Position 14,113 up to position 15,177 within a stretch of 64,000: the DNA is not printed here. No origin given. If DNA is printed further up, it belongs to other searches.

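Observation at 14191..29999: A 21-bp near-identical imperfect palindrome occurs three times and links about 19 kb of catabolic operons into one putative TetR regulon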

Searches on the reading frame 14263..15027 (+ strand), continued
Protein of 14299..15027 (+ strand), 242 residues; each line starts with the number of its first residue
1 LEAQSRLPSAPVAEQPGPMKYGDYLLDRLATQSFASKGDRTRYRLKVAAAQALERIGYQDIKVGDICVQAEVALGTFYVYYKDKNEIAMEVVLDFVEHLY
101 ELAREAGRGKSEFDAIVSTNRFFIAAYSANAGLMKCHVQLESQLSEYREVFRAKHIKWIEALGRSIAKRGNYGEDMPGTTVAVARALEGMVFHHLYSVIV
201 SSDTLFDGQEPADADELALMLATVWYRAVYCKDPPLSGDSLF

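Call 46: search_solved_structures(query=window:14353-15024:+, max_evalue=0.00001, show_alignments=2)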
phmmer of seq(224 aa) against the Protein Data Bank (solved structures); distinct sequences matched with E-value up to 0.00001: 3.
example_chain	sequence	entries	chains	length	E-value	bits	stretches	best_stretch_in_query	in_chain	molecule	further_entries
1vi0_A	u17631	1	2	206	4.4e-07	33.1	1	21-169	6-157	transcriptional regulator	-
3whb_A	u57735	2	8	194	4.8e-07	33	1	22-169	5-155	Fatty acid metabolism regulator protein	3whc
3lwj_A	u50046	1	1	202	7.2e-06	29.1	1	26-147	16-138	Putative TetR-family transcriptional regulator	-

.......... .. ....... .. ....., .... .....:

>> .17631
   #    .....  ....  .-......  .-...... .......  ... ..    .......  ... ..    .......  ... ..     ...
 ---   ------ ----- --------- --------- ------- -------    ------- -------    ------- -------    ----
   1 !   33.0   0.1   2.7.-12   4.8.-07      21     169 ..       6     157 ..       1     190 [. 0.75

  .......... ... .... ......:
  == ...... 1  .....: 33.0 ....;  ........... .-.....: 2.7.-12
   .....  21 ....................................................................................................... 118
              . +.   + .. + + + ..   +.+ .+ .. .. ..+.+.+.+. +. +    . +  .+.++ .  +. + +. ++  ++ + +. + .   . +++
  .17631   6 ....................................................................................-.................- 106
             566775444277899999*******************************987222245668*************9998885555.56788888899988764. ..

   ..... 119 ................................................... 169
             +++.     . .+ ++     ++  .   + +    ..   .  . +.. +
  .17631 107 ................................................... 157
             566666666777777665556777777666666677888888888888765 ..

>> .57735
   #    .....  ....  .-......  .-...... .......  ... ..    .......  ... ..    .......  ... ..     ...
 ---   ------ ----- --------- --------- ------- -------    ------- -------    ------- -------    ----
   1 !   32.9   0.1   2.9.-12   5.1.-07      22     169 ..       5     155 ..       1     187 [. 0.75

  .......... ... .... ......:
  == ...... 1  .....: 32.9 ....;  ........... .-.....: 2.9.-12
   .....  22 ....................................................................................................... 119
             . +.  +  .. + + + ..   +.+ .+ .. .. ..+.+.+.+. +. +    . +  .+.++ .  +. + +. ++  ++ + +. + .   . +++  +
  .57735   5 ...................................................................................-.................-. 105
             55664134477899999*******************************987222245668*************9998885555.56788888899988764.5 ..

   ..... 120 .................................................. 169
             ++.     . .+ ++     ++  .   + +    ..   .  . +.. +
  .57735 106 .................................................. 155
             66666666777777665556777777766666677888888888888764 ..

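Call 52: predict_structure(alignment_id=A1)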
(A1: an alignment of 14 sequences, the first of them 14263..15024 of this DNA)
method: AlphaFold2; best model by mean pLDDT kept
length: 254 residues; sequences in the alignment: 14
mean_pLDDT: 84.5   pTM: 0.79
mean pLDDT of the five models: 84.5, 84.4, 83.3, 83.1, 77.9
residues with pLDDT >= 90: 157; 70-90: 46; 50-70: 29; < 50: 22
segments of 3 or more residues with pLDDT < 50: 1-3, 15-27, 250-254
pLDDT, mean of each block of 10 residues (from residue 1): 54 47 47 95 94 98 96 96 97 98 97 88 89 94 96 97 95 89 66 91 93 67 75 92 79 40
secondary structure, 60 per line:
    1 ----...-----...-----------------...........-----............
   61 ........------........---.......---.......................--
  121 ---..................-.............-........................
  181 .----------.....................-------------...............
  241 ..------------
elements in order: E5-7 E13-15 H33-43 H49-68 H75-82 H86-92 H96-118 H124-141 H143-155 H157-181 H192-212 H226-242

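Call 54: fold_search(model_id=the predicted structure, library=pdb)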
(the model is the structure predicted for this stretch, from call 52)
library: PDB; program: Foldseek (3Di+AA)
matches with E <= 10: 910; with E <= 0.001: 127
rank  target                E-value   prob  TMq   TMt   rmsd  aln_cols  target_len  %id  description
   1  5mym_C                1.5e-06  1.00  0.59  0.71   4.5       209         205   19  Structure of Transcriptional Regulatory Repressor Protein - EthR from Mycobacterium Tuberculosis in complex with compo (released 2017-10-25)
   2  3tp3                  1.8e-06  1.00  0.61  0.78   4.2       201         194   18  Structure of HTH-type transcriptional regulator EthR, G106W mutant (released 2011-12-21)
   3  5mym_B                2.3e-06  1.00  0.61  0.75   4.5       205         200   18  Structure of Transcriptional Regulatory Repressor Protein - EthR from Mycobacterium Tuberculosis in complex with compo (released 2017-10-25)
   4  5nim                  2.3e-06  1.00  0.60  0.76   4.4       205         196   19  EthR complex (released 2017-11-15)
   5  6ho1                  3.7e-06  1.00  0.59  0.79   4.2       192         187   18  TRANSCRIPTIONAL REPRESSOR ETHR FROM MYCOBACTERIUM TUBERCULOSIS IN COMPLEX WITH BDM41974 (released 2018-12-26)
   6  7ngg                  4.1e-06  1.00  0.61  0.77   4.0       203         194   19  Mycobacterium tuberculosis transcriptional regulator EthR with bound inhibitory compound (released 2022-02-23)
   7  5nz1_C                4.7e-06  1.00  0.57  0.75   4.3       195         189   18  Structure of Transcriptional Regulatory Repressor Protein - EthR from Mycobacterium Tuberculosis in complex with sutez (released 2018-05-30)
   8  5nj0                  4.9e-06  1.00  0.59  0.76   4.2       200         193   18  EthR complex (released 2017-11-15)
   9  3tp0                  5.1e-06  1.00  0.59  0.78   4.2       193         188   19  Structural activation of the transcriptional repressor EthR from M. tuberculosis by single amino-acid change mimicking n (released 2011-12-21)
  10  1u9n                  5.1e-06  1.00  0.59  0.75   4.1       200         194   18  Crystal structure of the transcriptional regulator EthR in a ligand bound conformation opens therapeutic perspectives ag (released 2004-11-16)
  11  5f27                  5.4e-06  1.00  0.58  0.76   4.1       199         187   18  Structure of Transcriptional Regulatory Repressor Protein - EthR from Mycobacterium Tuberculosis in complex with compoun (released 2016-02-03)
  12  1t56                  5.6e-06  1.00  0.60  0.76   4.2       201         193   18  Crystal structure of TetR family repressor M. tuberculosis EthR (released 2004-07-27)
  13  5f04                  6.5e-06  1.00  0.59  0.76   4.1       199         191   18  Structure of Transcriptional Regulatory Repressor Protein - EthR from Mycobacterium Tuberculosis in complex with compoun (released 2016-02-03)
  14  5nz0                  7.4e-06  1.00  0.61  0.80   3.8       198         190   18  Structure of Transcriptional Regulatory Repressor Protein - EthR from Mycobacterium Tuberculosis in complex with linezol (released 2018-05-30)
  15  4m3g                  9.0e-06  1.00  0.60  0.77   4.0       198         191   20  Rapid and efficient design of new inhibitors of Mycobacterium tuberculosis transcriptional repressor EthR using fragment (released 2014-06-25)
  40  3whb_B                1.3e-04  1.00  0.55  0.71   4.1       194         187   18  Crystal structure of FadR from Bacillus subtilis, a transcriptional regulator involved in the regulation of fatty acid (released 2014-03-19)
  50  3whb_A                2.3e-04  1.00  0.54  0.69   4.4       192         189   19  Crystal structure of FadR from Bacillus subtilis, a transcriptional regulator involved in the regulation of fatty acid (released 2014-03-19)
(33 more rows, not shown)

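Call 55: find_encoding_contigs(protein=P0063, flank=10000, max_places=1)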
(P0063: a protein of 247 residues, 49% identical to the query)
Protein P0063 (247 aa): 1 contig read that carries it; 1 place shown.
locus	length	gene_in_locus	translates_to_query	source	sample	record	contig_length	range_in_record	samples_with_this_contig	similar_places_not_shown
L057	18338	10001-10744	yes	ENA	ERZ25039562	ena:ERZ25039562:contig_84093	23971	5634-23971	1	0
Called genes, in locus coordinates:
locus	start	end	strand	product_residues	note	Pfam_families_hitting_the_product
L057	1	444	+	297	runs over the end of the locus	-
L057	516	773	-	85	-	-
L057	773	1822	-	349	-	PF01979:Amidohydro_1, PF07969:Amidohydro_3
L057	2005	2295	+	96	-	-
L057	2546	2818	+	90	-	-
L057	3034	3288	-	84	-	-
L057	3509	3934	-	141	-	-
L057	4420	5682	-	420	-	PF00106:adh_short, PF08659:KR, PF13561:adh_short_C2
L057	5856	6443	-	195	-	PF01979:Amidohydro_1, PF07969:Amidohydro_3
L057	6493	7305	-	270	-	-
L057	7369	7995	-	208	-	PF13452:FAS1_DH_region (faint), PF01575:MaoC_dehydratas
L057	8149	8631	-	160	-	PF12172:zf-ChsH2, PF01796:OB_ChsH2_C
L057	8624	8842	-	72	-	PF22691:Thiolase_C_1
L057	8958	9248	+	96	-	-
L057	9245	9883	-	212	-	-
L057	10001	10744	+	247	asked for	PF00440:TetR_N, PF21313:EthR_C (weak)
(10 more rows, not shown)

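Call 56: find_encoding_contigs(protein=P0060, flank=10000, max_places=1)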
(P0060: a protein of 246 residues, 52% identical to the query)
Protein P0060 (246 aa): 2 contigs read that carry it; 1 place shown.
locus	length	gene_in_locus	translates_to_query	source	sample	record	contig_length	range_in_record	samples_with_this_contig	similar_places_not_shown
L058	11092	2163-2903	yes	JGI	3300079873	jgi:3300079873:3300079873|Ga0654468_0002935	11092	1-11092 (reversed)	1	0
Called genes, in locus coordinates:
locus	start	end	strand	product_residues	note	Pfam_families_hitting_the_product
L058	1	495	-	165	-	?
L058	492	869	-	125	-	PF12172:zf-ChsH2, PF01796:OB_ChsH2_C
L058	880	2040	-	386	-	PF22691:Thiolase_C_1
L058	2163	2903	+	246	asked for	PF00440:TetR_N (weak), PF21313:EthR_C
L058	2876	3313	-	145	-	PF00583:Acetyltransf_1, PF13508:Acetyltransf_7 (weak)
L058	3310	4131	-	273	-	PF13452:FAS1_DH_region, PF01575:MaoC_dehydratas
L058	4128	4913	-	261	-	PF00528:BPD_transp_1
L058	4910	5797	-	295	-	PF00528:BPD_transp_1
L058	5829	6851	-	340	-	PF01547:SBP_bac_1 (weak), PF13416:SBP_bac_8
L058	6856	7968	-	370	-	PF00005:ABC_tran, PF13304:AAA_21 (faint), PF08402:TOBE_2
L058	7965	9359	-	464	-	PF22039:HUTI_composite_bact (weak), PF01979:Amidohydro_1, PF07969:Amidohydro_3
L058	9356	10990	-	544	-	PF00501:AMP-binding, PF13193:AMP-binding_C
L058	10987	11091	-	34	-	?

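Call 65: search_protein_families(library=pfam, proteins=[window:14299-15027:+], max_evalue=0.01)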
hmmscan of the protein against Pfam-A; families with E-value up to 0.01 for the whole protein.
window:14299-15027:+ (242 aa): 2 families
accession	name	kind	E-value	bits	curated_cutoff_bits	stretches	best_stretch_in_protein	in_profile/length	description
PF00440.29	TetR_N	-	2e-05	24.7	24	1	48-89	4-45/47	Bacterial regulatory proteins, tetR family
PF21313.2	EthR_C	-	0.0049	17.6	27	1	121-230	6-110/111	Transcriptional regulator EthR, C-terminal domain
